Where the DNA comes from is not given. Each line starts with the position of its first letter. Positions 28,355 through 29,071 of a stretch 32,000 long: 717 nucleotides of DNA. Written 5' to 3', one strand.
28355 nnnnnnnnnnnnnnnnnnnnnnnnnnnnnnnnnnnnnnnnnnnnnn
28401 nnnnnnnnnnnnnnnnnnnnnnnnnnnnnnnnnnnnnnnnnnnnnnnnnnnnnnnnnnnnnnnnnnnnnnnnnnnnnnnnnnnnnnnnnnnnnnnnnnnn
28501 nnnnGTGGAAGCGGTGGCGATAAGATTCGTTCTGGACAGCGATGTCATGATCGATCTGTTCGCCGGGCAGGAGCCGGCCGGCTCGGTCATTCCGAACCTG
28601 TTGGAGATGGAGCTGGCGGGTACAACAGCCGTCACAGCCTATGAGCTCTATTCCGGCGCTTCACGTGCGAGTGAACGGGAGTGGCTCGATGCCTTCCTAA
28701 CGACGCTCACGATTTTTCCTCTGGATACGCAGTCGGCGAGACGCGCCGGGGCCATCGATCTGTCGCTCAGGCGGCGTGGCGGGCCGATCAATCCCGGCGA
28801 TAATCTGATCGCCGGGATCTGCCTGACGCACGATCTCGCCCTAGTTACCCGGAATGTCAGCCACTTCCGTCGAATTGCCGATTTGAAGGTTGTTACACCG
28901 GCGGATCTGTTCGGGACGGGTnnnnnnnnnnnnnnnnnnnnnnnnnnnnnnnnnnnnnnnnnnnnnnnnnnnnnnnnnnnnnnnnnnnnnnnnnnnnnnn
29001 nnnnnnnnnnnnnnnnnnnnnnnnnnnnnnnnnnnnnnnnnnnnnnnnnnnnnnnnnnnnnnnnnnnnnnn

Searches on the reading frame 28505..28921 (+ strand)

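Call 60: search_protein_families(library=ncbifam, proteins=[window:28505-28921:+], max_evalue=0.01)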
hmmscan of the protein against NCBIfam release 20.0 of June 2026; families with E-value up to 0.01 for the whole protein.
window:28505-28921:+ (139 aa): 3 families
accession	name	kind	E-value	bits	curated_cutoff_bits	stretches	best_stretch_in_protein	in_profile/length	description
NF047863.1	VapCLeptosp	equivalog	1.5e-17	64.1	140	1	28-129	19-126/130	type II toxin-antitoxin system tRNA(fMet)-specific endonuclease VapC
NF047959.1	TA_toxin_VapC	equivalog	2.8e-12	46.8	80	1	9-118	2-114/125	type II toxin-antitoxin system VapC family toxin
NF010285.0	PRK13725.1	subfamily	7.9e-11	42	143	1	35-129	30-128/132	tRNA(fMet)-specific endonuclease VapC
